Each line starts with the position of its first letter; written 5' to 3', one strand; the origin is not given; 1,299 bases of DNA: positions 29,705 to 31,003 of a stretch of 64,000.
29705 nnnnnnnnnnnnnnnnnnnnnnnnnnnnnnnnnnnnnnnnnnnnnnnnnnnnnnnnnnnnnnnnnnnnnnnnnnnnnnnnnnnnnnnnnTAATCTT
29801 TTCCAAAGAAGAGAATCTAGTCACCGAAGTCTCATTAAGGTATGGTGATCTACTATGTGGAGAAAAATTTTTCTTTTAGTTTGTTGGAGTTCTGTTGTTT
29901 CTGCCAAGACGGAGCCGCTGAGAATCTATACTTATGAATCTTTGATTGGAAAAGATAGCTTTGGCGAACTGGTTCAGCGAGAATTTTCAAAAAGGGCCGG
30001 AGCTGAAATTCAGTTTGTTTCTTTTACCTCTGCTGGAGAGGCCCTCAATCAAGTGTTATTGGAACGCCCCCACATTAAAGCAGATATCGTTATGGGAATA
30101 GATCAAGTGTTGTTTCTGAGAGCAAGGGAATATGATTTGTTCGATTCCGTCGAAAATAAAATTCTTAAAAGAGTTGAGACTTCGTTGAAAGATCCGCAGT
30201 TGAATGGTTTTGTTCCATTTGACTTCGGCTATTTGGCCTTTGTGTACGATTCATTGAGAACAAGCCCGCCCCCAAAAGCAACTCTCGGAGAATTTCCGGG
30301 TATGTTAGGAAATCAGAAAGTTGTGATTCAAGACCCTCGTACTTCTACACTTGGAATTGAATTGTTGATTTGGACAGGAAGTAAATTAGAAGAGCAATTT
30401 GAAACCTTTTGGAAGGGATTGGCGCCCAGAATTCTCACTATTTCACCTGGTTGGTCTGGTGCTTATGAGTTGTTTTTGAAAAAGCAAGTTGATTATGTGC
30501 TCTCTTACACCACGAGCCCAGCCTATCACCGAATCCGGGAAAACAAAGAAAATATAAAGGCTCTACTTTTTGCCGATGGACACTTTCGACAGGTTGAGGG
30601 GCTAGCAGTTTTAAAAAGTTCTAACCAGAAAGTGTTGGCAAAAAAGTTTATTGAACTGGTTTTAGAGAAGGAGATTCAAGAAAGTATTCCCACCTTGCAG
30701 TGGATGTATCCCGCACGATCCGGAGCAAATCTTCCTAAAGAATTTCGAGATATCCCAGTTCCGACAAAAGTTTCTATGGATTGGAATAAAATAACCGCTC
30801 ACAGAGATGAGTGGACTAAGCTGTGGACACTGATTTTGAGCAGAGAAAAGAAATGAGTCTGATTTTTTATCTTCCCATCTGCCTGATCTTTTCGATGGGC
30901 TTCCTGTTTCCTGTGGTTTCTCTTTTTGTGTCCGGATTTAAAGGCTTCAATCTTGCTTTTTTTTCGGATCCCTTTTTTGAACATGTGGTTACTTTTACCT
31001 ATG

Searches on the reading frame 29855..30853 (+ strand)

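Call 60: search_protein_families(library=pfam, proteins=[window:29855-30853:+], max_evalue=0.00001)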
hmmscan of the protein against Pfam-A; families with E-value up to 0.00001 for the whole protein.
window:29855-30853:+ (333 aa): 4 families
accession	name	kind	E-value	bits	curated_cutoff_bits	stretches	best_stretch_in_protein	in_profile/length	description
PF13416.11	SBP_bac_8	-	2.4e-10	41.1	27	1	43-298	5-272/279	Bacterial extracellular solute-binding protein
PF13343.11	SBP_bac_6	-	1.3e-09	38.4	24.6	1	75-298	3-226/245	Bacterial extracellular solute-binding protein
PF01547.30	SBP_bac_1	-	2.6e-08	34.7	26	1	35-276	9-307/307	Bacterial extracellular solute-binding protein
PF13531.11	SBP_bac_11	-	5e-06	26.9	25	0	44-276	20-219/227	Bacterial extracellular solute-binding protein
